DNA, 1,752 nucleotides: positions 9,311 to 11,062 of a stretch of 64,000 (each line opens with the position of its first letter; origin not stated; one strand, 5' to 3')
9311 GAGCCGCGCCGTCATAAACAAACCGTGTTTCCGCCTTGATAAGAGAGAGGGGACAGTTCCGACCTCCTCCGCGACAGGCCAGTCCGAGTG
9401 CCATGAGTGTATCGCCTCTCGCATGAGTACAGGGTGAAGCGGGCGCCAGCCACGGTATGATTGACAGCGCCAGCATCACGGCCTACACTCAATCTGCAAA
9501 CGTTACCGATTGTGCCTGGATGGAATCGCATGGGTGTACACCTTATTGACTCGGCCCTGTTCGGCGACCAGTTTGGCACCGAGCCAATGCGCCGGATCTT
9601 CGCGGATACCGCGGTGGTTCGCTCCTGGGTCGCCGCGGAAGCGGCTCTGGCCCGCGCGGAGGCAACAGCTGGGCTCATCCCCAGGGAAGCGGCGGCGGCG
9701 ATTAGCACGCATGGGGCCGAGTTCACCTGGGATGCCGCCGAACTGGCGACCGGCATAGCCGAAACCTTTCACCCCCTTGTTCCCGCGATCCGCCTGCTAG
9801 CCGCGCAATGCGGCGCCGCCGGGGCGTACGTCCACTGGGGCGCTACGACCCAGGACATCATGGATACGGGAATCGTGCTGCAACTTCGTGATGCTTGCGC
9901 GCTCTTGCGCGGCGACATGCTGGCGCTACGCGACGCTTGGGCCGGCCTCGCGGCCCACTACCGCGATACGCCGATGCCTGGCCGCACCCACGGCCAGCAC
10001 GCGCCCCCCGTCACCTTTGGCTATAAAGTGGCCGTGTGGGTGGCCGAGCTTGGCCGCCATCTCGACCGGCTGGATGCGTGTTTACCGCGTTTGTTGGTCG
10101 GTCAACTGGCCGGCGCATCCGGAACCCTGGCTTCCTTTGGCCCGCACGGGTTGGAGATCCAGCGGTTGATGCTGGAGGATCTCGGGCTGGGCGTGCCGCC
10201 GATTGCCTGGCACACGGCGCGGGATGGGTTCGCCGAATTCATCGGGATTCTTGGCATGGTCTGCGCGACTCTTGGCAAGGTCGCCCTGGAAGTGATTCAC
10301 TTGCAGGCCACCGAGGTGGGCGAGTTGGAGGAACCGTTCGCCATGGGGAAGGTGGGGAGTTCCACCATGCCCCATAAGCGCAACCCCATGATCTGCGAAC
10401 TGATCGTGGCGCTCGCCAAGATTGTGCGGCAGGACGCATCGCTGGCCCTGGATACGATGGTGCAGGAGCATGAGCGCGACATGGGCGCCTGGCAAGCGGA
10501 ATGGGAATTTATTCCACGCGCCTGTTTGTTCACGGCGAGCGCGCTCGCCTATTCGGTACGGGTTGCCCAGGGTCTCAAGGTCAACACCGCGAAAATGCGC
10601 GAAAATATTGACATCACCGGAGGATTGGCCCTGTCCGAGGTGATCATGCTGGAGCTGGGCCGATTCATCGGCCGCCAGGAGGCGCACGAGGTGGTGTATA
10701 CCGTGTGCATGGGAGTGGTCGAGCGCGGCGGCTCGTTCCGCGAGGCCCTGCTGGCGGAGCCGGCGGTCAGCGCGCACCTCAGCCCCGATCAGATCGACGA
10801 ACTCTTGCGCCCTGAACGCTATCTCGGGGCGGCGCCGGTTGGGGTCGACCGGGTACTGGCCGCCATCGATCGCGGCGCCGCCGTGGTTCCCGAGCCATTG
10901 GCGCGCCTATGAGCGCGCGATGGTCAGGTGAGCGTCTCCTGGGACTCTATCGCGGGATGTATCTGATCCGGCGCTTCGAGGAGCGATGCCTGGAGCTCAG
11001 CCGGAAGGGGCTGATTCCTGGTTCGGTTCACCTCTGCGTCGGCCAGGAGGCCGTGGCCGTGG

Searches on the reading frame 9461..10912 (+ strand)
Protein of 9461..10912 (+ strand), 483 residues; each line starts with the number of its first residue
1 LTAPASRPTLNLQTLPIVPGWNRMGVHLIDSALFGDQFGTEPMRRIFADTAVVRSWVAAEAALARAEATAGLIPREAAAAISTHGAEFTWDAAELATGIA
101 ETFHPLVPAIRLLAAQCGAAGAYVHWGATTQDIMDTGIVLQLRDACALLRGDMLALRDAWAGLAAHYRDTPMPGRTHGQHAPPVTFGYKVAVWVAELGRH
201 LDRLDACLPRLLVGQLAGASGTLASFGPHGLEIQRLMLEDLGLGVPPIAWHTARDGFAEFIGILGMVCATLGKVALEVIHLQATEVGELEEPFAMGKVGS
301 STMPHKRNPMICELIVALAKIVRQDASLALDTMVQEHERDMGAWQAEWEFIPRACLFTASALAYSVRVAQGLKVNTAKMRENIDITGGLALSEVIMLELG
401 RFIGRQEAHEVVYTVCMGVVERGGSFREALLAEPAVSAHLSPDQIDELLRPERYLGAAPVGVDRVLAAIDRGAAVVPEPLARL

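Call 73: search_protein_families(library=pfam, proteins=[window:9461-10912:+], max_evalue=0.00001)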
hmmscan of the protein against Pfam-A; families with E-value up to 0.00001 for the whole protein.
window:9461-10912:+ (483 aa): 2 families
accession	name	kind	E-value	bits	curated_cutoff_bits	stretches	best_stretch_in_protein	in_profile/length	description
PF00206.25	Lyase_1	-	8.5e-50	170.4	27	1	40-319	7-307/312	Lyase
PF10397.14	ADSL_C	-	4.8e-20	72.1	32.7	1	388-465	1-79/79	Adenylosuccinate lyase C-terminus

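Call 91: list_cluster_members(proteins=[P0131, P0137, P0095, window:9461-10909:+])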
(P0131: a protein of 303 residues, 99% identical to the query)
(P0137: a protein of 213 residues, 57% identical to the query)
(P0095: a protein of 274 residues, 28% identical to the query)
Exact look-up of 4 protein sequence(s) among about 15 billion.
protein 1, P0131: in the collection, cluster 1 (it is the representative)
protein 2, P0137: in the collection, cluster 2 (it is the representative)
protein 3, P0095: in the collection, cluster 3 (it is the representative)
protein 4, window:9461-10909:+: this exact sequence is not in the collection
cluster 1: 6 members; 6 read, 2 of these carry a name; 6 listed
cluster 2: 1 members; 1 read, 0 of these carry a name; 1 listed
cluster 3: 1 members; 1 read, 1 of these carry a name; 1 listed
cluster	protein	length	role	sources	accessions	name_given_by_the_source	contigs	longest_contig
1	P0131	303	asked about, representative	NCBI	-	-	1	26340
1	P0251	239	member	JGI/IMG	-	-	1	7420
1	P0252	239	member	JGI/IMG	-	cellulose biosynthesis protein BcsQ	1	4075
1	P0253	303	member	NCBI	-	-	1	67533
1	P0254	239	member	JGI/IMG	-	cellulose biosynthesis protein BcsQ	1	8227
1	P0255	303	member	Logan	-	-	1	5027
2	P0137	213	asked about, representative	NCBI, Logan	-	-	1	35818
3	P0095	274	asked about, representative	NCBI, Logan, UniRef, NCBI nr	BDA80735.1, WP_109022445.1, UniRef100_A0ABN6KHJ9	chromosome partitioning protein ParB [Leptospira kobayashii] | Chromosome partitioning protein ParB n=1 Tax=Leptospira kobayashii TaxID=1917830 ... | ParB/RepB/Spo0J family partition protein [Leptospira kobayashii]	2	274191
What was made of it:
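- Tried and rejected: Cluster members carry no organism names (call 91).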
